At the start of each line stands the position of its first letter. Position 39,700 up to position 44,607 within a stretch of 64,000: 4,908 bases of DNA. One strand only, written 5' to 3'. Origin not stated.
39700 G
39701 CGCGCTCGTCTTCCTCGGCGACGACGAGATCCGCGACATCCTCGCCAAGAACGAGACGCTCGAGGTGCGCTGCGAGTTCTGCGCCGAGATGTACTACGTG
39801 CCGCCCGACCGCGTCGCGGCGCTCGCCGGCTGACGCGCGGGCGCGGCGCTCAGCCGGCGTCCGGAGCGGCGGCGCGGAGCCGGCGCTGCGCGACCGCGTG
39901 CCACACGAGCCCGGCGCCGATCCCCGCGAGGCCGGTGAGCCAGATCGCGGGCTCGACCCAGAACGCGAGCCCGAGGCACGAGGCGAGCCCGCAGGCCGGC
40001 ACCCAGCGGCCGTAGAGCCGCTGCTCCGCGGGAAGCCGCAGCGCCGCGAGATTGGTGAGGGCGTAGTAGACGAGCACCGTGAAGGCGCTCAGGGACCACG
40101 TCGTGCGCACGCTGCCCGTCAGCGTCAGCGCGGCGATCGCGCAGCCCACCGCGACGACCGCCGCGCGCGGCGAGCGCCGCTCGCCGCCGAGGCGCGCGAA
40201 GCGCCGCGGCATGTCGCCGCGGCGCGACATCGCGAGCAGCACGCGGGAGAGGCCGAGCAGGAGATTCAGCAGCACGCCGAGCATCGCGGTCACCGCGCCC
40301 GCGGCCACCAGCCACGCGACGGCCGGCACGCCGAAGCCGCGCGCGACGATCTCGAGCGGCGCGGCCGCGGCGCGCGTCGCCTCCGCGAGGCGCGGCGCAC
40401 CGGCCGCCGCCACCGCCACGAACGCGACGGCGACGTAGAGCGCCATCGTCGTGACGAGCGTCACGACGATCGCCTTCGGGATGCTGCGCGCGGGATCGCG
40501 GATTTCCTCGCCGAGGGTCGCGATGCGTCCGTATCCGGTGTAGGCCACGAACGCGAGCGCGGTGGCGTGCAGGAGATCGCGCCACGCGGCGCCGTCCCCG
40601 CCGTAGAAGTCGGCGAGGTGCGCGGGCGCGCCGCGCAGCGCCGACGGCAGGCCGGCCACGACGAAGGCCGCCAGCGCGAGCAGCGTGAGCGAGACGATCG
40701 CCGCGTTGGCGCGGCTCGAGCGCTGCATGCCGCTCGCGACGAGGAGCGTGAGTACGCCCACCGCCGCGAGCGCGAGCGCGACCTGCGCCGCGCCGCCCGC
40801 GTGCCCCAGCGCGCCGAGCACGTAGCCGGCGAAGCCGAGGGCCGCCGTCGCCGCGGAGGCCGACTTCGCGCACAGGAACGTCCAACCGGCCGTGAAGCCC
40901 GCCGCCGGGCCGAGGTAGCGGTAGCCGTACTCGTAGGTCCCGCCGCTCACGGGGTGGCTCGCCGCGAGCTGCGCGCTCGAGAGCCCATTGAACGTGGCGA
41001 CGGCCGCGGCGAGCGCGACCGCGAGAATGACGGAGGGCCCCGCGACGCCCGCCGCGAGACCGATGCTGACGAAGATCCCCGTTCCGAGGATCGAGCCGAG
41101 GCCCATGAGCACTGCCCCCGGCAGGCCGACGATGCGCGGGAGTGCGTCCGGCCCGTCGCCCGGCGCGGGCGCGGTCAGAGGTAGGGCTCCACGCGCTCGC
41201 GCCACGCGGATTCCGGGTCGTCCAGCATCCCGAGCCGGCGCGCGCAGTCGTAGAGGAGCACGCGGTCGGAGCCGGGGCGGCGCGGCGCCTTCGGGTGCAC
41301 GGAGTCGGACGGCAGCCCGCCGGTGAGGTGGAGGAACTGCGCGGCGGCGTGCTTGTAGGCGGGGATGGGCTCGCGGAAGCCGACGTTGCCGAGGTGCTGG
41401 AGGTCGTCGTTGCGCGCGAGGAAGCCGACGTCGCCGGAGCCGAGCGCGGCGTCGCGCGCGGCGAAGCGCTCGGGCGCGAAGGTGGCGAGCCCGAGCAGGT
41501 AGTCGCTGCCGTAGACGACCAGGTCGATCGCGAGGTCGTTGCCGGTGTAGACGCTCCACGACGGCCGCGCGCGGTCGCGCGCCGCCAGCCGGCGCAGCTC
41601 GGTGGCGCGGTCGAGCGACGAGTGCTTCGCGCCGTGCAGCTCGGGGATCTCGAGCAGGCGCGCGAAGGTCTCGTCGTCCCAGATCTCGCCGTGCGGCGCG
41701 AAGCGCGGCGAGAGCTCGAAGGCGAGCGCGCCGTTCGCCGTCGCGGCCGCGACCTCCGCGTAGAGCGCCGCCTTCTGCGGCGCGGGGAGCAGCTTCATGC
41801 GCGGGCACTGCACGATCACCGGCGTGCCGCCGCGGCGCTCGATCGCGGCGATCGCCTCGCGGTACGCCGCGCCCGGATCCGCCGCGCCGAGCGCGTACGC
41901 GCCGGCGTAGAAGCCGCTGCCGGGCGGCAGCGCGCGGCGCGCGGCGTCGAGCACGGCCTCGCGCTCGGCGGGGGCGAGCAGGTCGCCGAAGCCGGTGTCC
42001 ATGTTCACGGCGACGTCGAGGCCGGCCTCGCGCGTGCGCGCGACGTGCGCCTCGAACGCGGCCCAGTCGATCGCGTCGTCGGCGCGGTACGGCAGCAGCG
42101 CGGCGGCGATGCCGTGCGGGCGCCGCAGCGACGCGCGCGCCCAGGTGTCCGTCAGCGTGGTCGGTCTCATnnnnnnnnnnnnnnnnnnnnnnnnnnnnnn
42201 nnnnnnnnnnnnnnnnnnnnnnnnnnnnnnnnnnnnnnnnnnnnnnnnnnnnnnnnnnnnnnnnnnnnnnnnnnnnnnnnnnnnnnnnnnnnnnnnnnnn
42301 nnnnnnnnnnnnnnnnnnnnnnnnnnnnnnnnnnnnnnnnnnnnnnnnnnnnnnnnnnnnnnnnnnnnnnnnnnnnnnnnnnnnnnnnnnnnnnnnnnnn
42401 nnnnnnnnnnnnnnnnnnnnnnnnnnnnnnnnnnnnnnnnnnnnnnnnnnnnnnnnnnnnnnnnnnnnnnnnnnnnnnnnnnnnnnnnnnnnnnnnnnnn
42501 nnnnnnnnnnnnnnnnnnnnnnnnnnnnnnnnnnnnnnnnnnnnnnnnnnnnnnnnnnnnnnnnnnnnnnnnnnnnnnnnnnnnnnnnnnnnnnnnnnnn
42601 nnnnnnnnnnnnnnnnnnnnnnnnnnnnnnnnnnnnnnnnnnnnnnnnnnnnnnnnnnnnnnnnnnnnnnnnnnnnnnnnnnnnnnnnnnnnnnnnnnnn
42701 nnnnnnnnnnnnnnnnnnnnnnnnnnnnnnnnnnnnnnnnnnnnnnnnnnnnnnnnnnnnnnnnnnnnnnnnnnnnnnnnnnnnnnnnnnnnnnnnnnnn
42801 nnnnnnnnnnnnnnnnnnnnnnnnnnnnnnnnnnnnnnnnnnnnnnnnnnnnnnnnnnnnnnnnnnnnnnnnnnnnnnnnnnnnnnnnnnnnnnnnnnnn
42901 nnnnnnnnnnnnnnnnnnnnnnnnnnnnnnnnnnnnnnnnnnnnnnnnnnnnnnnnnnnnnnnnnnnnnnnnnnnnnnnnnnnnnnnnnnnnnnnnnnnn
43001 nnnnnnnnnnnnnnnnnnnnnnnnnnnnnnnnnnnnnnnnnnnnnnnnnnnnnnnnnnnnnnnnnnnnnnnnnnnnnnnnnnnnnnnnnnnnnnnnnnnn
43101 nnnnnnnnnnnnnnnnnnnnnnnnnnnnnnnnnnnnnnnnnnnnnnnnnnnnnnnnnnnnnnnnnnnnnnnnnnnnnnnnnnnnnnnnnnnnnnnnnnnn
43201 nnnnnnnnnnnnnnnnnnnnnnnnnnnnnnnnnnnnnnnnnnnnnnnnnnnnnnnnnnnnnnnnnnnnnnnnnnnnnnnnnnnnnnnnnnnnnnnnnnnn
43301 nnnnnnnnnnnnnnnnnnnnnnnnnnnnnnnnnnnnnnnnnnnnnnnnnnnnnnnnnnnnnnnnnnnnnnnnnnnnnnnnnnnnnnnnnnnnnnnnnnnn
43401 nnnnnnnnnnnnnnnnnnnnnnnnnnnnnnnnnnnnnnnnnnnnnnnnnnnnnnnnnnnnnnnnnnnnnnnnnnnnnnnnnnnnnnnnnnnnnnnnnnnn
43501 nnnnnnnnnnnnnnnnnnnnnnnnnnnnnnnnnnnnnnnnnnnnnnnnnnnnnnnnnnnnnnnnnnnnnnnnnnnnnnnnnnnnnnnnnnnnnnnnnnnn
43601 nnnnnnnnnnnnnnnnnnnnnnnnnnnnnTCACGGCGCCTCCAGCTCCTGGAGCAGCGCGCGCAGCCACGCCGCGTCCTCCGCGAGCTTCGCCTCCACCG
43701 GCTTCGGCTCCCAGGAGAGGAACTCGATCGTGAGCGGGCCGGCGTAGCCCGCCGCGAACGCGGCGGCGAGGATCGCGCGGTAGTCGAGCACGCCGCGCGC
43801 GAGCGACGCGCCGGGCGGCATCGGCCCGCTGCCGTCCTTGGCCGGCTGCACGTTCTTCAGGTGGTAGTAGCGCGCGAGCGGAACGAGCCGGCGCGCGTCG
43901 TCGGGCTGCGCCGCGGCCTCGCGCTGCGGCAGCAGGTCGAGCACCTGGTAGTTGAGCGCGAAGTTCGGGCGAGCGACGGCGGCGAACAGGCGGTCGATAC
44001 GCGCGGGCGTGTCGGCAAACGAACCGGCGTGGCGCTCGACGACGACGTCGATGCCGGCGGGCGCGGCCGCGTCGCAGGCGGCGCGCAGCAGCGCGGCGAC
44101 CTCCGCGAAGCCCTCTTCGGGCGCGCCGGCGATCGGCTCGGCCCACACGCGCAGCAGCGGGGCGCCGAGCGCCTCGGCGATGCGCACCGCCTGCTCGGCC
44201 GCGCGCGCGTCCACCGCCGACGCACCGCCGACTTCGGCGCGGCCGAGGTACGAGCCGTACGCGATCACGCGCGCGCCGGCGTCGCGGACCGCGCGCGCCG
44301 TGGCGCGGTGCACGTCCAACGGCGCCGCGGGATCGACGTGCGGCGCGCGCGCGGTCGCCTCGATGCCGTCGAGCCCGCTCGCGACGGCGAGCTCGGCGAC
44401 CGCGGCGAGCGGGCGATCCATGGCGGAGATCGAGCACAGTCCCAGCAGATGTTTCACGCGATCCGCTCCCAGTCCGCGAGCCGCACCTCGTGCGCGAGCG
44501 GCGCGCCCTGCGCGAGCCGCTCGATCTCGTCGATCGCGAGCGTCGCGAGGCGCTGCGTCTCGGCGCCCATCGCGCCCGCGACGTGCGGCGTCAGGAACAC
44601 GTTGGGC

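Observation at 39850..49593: Divergent, regulator-less catabolic locus built from poorly characterised families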

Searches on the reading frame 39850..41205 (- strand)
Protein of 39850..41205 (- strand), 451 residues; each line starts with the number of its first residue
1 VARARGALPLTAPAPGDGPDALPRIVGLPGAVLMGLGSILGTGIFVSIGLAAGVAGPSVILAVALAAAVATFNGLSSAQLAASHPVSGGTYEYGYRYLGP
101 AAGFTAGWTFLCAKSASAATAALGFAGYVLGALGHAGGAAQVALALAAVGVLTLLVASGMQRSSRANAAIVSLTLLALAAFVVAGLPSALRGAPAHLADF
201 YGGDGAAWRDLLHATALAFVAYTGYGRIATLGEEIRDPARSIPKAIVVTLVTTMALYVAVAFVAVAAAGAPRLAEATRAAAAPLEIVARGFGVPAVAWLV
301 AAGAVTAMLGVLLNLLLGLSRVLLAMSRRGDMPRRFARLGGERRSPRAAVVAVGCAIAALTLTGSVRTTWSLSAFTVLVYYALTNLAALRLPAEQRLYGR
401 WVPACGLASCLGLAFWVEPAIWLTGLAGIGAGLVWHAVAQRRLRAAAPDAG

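Call 6: search_protein_families(library=pfam, proteins=[window:39850-41205:-], max_evalue=0.01)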
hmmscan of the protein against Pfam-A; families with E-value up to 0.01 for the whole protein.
window:39850-41205:- (451 aa): 2 families
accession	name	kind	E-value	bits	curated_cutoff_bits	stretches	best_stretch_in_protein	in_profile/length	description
PF00324.27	AA_permease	-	6e-48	164.1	24.6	1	31-415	2-405/470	Amino acid permease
PF13520.12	AA_permease_2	-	1.7e-37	129.8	27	1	28-412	3-396/427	Amino acid permease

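Call 7: search_protein_families(library=ncbifam, proteins=[window:39850-41205:-], max_evalue=0.01)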
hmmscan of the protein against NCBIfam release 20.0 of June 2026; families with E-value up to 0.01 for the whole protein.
window:39850-41205:- (451 aa): 26 families (the best 25 are shown)
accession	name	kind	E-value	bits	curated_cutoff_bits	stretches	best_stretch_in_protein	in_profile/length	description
TIGR00909.1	2A0306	subfamily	2.6e-59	201.3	556.8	1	24-390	3-372/429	amino acid transporter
NF053761.1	BrChAATpBcaP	equivalog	1.9e-45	155.8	690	1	25-434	23-446/460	branched-chain amino acid transporter BcaP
TIGR00906.1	2A0303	subfamily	6.1e-27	94.2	681.7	2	211-389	251-424/602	cationic amino acid transport permease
TIGR00911.1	2A0308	subfamily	5.8e-23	81.1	701.8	1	17-385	39-410/505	L-type amino acid transporter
NF008245.0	PRK11021.1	equivalog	1.5e-19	70.3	284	1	30-417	13-389/419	L-methionine/branched-chain amino acid transporter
TIGR00908.1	2A0305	equivalog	2.2e-19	69.7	381.75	1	47-394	31-373/442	ethanolamine permease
NF007602.0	PRK10249.1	equivalog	2.4e-18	66.4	851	1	33-400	30-401/458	phenylalanine transporter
TIGR00905.1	2A0302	subfamily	7.9e-18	64.5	409.05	1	26-392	9-382/473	basic amino acid/polyamine antiporter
NF007876.0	PRK10580.1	equivalog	1.9e-17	63.3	736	1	33-357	18-342/457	proline-specific permease ProY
TIGR00913.1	2A0310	subfamily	2.1e-15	56.4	578.7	1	33-360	11-352/480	amino acid permease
NF008272.0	PRK11049.1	equivalog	1.4e-12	47.3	732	1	33-369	30-362/470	D-serine/D-alanine/glycine transporter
TIGR01773.1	GABAperm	equivalog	1.4e-12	47.1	678.1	1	34-360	22-347/452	GABA permease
NF007594.0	PRK10238.1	equivalog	2.9e-12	46.2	848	1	33-379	21-362/456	aromatic amino acid transporter AroP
NF008094.0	PRK10836.1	subfamily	1.6e-10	40.4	735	1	33-366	24-364/489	amino acid permease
NF008484.0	PRK11387.1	equivalog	2.2e-10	40.1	716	1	31-361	21-355/471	S-methylmethionine permease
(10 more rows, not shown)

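Call 85: find_homologous_proteins(query=window:39850-41205:-, max_evalue=1e-20)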
Query window:39850-41205:- (451 aa): 7341 proteins with E <= 1e-20 among 8000 candidates; the best 120 are listed.
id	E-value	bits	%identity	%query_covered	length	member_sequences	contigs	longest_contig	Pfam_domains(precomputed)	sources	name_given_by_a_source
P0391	8.0e-248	841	100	93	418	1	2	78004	PF13520.13,PF00324.28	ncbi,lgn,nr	ncbi:MAG: amino acid permease [Proteobacteria bacterium]|nr:MAG: amino acid permease [Pseudomonadota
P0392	5.9e-196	670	78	94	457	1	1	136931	PF13520.13,PF00324.28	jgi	jgi:basic amino acid/polyamine antiporter, APA family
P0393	1.5e-195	668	79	93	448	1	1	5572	PF13520.13,PF00324.28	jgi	jgi:APA family basic amino acid/polyamine antiporter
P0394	5.9e-195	666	78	96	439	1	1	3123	PF13520.13,PF00324.28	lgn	-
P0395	6.8e-195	666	79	93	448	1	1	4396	PF13520.13,PF00324.28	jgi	jgi:APA family basic amino acid/polyamine antiporter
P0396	1.6e-194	665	79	93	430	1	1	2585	PF13520.13,PF00324.28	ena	-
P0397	2.8e-194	664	77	97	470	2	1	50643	PF13520.13,PF00324.28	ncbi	-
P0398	4.9e-190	650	75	95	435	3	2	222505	PF13520.13,PF00324.28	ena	-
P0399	2.3e-189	648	78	93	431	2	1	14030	PF13520.13,PF00324.28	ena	-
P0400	3.5e-189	647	75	97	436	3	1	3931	PF13520.13,PF00324.28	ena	-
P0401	7.6e-189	646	78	93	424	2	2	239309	PF13520.13,PF00324.28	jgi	jgi:APA family basic amino acid/polyamine antiporter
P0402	2.2e-188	645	79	91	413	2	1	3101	PF13520.13,PF00324.28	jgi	jgi:APA family basic amino acid/polyamine antiporter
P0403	6.3e-188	643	75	94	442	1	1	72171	PF13520.13,PF00324.28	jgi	jgi:APA family basic amino acid/polyamine antiporter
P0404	1.5e-187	642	78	93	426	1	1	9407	PF13520.13,PF00324.28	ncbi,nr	ncbi:MAG: amino acid permease [Verrucomicrobiaceae bacterium]|nr:amino acid permease [Verrucomicrobi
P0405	1.7e-187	642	75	94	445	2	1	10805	PF13520.13,PF00324.28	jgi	jgi:APA family basic amino acid/polyamine antiporter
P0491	1.3e-170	586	70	96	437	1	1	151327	PF13520.13,PF00324.28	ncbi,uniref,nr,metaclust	ncbi:Amino acid transporter, permease [Enhygromyxa salina]|uniref:Amino acid transporter, permease n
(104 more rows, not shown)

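Call 86: find_encoding_contigs(protein=P0392, flank=7000, max_places=1)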
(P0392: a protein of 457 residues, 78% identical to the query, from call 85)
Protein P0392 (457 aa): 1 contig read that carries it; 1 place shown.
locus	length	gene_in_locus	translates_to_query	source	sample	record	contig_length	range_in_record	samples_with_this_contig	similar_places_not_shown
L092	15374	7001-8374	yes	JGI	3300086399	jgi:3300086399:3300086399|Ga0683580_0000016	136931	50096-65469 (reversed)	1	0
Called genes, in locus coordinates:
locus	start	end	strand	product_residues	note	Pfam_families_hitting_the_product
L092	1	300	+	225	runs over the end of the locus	-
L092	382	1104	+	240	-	-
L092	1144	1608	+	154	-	-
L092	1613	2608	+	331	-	PF10881:DUF2726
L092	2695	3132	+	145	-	-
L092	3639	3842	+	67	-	PF07927:HicA_toxin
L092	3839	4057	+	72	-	PF15919:HicB_lk_antitox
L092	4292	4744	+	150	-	PF00903:Glyoxalase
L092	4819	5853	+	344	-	PF06863:DUF1254, PF06742:DUF1214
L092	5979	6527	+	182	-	-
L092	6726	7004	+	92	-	-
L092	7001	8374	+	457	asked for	PF13520:AA_permease_2, PF00324:AA_permease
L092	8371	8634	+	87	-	-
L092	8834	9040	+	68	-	-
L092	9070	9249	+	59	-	PF07927:HicA_toxin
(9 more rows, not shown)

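Call 87: find_encoding_contigs(protein=P0491, flank=7000, max_places=1)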
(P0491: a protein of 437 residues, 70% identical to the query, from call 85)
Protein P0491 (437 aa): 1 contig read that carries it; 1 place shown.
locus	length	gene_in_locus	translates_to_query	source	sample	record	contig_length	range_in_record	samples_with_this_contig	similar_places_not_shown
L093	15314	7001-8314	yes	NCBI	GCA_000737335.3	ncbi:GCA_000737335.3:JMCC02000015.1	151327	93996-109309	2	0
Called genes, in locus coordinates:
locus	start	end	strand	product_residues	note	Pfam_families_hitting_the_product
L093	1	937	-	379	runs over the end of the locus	PF13191:AAA_16, PF20703:nSTAND1 (weak), PF13401:AAA_22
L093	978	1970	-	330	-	PF02574:S-methyl_trans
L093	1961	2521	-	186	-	-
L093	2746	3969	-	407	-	PF00108:Thiolase_N, PF02803:Thiolase_C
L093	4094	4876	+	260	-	PF03372:Exo_endo_phos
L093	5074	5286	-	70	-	-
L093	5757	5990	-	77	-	-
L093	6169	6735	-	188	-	-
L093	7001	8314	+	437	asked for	PF00324:AA_permease, PF13520:AA_permease_2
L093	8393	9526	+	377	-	-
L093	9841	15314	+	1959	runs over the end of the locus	PF00069:Pkinase, PF07714:PK_Tyr_Ser-Thr, PF13191:AAA_16, PF01590:GAF, PF13185:GAF_2, PF13492:GAF_3, PF08448:PAS_4, PF00512:HisKA, +2 more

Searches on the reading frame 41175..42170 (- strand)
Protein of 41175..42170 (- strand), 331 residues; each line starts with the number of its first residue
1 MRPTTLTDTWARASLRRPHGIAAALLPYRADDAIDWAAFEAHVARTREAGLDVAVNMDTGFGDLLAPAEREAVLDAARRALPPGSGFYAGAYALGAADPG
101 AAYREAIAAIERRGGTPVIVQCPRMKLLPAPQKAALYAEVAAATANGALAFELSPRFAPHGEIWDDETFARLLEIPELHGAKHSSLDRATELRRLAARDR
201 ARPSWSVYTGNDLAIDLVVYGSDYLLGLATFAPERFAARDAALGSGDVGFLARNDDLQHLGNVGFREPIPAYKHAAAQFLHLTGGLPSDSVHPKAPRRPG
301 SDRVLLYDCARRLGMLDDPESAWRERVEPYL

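Call 6: search_protein_families(library=pfam, proteins=[window:41175-42170:-], max_evalue=0.01)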
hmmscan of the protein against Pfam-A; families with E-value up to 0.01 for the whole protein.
window:41175-42170:- (331 aa): 1 family
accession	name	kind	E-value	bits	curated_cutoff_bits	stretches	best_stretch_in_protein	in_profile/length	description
PF06187.17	DUF993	-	9.3e-07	28.6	24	1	30-324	51-371/382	Protein of unknown function (DUF993)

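Call 7: search_protein_families(library=ncbifam, proteins=[window:41175-42170:-], max_evalue=0.01)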
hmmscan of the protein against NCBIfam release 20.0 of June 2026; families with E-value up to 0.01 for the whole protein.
window:41175-42170:- (331 aa): 1 family
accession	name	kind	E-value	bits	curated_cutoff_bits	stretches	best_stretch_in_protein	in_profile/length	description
NF040954.1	Arch_KDGaldase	equivalog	0.00093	18.6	390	1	22-77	5-61/288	bifunctional 2-dehydro-3-deoxy-phosphogluconate/2-dehydro-3-deoxy-6-phosphogalactonate aldolase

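Call 11: search_solved_structures(query=window:41175-42170:-, max_evalue=1)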
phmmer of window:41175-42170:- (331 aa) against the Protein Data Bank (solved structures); distinct sequences matched with E-value up to 1: 6.
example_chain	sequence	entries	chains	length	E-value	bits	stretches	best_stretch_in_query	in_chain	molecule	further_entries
4icn_A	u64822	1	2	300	4.4e-07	32.8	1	20-273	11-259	DIHYDRODIPICOLINATE SYNTHASE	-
4pfm_A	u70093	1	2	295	5.7e-07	32.4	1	21-273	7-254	4-hydroxy-tetrahydrodipicolinate synthase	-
3flu_A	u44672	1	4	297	0.00069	22.3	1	22-274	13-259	Dihydrodipicolinate synthase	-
5ktl_A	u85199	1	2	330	0.0029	20.3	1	22-231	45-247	4-hydroxy-tetrahydrodipicolinate synthase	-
2rfg_A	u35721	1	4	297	0.0038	19.9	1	165-282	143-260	Dihydrodipicolinate synthase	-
3b4u_A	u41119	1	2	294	0.36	13.4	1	19-81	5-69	Dihydrodipicolinate synthase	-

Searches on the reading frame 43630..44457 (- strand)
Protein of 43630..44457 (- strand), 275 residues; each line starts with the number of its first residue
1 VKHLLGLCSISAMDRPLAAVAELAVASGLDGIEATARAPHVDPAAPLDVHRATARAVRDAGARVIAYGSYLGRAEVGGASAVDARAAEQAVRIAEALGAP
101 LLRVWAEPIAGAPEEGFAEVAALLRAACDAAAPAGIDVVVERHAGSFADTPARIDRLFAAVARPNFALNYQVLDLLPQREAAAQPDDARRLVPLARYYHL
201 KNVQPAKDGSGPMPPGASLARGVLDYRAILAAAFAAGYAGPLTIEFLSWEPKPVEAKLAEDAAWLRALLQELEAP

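Call 6: search_protein_families(library=pfam, proteins=[window:43630-44457:-], max_evalue=0.01)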
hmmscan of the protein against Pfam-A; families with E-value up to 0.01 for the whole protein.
window:43630-44457:- (275 aa): 1 family
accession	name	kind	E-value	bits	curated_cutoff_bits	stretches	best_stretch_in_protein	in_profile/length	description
PF01261.30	AP_endonuc_2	-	8.5e-25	88.3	31.1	1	22-267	2-248/249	Xylose isomerase-like TIM barrel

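Call 7: search_protein_families(library=ncbifam, proteins=[window:43630-44457:-], max_evalue=0.01)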
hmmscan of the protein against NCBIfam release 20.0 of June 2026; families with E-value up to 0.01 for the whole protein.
window:43630-44457:- (275 aa): 1 family
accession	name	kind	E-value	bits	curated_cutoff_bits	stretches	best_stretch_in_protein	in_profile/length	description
NF009689.0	PRK13210.1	subfamily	0.0034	16.6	200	1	120-271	132-281/286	L-ribulose-5-phosphate 3-epimerase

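Call 59: search_solved_structures(query=window:43630-44457:-, max_evalue=0.01)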
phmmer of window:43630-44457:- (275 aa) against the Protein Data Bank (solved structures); distinct sequences matched with E-value up to 0.01: 3.
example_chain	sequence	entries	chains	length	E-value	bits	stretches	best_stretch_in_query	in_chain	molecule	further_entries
3dx5_A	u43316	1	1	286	4.5e-05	26.5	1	55-206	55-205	uncharacterized protein AsbF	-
3tva_A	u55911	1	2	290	0.00041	23.3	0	111-256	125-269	Xylose isomerase domain protein TIM barrel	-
5tnv_A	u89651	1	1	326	0.00068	22.6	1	124-247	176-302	AP endonuclease, family protein 2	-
